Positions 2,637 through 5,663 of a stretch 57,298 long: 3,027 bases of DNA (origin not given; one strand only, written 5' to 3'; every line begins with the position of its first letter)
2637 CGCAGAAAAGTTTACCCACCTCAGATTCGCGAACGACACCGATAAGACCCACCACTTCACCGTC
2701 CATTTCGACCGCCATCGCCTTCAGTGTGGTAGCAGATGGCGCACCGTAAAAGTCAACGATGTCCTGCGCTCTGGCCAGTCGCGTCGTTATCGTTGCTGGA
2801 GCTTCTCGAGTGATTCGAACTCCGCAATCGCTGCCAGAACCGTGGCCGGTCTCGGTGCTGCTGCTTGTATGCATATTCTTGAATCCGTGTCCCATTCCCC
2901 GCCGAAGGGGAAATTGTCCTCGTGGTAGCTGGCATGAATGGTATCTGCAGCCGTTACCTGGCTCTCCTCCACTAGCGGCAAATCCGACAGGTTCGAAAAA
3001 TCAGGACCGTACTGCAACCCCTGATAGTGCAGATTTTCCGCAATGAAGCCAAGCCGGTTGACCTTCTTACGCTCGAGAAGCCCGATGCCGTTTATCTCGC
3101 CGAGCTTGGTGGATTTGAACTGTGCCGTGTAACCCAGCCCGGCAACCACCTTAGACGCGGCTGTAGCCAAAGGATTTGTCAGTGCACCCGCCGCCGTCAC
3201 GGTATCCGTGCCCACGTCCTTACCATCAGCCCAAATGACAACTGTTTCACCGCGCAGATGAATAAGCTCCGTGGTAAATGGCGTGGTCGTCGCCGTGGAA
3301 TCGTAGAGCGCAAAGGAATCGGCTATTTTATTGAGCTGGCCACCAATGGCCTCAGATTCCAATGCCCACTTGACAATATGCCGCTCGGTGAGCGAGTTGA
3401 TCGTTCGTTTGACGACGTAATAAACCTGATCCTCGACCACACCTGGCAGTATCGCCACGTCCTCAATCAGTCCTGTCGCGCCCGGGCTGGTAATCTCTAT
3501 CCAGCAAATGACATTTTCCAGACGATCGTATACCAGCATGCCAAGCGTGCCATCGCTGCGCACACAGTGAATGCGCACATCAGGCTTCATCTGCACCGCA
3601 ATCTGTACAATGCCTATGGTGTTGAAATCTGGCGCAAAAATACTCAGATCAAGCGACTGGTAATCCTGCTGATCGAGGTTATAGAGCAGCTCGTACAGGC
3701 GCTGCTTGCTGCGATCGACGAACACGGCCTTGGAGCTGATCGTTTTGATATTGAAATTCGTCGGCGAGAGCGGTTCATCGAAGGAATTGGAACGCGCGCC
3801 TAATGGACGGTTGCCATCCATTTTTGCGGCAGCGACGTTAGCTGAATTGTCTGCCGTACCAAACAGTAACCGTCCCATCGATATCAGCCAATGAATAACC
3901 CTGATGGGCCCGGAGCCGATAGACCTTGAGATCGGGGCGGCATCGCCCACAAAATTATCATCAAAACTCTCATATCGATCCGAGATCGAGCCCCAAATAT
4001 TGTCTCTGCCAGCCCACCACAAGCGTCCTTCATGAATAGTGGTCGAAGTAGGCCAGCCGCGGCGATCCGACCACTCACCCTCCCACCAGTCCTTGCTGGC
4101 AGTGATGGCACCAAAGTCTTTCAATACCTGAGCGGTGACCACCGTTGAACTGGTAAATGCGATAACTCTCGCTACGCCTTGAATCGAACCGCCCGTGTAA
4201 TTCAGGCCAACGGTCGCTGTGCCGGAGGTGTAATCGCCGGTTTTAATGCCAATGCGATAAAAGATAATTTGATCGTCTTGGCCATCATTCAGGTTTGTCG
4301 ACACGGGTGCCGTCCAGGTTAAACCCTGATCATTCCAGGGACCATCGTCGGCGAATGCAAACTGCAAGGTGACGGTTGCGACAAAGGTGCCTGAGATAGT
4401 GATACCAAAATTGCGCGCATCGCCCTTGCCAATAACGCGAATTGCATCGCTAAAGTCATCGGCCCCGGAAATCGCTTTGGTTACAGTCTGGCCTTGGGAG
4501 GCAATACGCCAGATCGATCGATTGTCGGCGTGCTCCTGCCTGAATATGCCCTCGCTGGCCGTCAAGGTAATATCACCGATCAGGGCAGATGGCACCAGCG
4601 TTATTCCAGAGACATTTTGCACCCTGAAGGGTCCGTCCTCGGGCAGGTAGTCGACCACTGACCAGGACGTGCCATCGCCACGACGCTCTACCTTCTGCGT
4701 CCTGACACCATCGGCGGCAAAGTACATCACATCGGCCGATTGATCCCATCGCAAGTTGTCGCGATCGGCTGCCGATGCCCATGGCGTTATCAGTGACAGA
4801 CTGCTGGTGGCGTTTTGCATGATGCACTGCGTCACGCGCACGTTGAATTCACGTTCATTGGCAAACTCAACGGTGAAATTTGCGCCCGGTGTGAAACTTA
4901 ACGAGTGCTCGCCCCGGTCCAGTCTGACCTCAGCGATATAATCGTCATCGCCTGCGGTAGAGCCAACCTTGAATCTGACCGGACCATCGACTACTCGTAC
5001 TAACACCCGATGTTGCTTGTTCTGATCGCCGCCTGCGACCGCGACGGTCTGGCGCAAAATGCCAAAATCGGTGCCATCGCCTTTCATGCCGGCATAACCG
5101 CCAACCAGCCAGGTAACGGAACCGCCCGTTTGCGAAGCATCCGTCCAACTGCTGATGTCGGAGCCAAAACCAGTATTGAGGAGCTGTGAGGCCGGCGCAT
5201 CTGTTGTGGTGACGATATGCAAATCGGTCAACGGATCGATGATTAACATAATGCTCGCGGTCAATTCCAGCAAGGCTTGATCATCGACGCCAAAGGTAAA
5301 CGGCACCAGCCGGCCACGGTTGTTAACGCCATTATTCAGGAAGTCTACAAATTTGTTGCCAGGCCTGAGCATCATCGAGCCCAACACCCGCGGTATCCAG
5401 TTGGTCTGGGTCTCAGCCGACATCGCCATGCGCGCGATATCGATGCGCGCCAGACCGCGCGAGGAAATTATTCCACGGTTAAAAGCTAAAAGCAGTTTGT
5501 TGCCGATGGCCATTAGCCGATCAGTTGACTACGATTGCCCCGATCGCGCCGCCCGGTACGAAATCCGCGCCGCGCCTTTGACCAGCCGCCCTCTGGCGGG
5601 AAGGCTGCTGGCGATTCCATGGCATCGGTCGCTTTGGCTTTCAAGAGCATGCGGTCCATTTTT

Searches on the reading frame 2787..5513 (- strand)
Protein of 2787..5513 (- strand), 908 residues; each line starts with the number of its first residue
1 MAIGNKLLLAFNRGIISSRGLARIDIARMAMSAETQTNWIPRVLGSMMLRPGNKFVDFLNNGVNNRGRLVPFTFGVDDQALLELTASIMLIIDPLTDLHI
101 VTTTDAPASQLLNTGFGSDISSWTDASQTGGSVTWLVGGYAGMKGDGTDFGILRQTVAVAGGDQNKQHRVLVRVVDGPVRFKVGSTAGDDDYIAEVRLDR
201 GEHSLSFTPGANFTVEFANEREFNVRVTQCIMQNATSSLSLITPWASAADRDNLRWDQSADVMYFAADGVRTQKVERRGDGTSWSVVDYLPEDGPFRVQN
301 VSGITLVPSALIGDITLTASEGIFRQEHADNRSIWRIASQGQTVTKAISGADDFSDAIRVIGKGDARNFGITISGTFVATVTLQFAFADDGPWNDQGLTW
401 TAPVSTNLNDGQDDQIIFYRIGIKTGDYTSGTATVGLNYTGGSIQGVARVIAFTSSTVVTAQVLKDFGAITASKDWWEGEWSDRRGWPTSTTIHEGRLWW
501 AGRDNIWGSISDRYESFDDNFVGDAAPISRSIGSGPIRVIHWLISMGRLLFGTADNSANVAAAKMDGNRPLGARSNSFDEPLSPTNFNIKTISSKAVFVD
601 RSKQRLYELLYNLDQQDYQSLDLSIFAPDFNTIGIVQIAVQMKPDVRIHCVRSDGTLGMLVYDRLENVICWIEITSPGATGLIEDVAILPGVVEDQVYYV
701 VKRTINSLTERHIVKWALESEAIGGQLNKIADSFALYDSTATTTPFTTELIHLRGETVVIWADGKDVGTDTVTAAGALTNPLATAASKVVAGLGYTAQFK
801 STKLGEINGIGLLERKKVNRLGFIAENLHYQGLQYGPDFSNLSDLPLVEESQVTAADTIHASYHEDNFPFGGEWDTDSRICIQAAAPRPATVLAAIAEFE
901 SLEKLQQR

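Call 21: search_protein_families(library=phrogs, proteins=[window:2787-5513:-], max_evalue=0.001)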
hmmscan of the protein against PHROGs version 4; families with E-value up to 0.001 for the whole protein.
window:2787-5513:- (908 aa): 4 families
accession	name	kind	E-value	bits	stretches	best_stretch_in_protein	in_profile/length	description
phrog_376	-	tail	2.8e-115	387.3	1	10-901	10-709/712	tail protein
phrog_15566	-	tail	1.2e-32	114.2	2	462-717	23-279/552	tail protein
phrog_20269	-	unknown function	3.5e-19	70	1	12-330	11-195/374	-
phrog_30010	-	unknown function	8.3e-10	39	1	606-714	191-297/517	-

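Call 22: search_protein_families(library=pfam, proteins=[window:2787-5513:-], max_evalue=0.01)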
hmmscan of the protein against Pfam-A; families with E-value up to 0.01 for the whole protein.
window:2787-5513:- (908 aa): 0 families
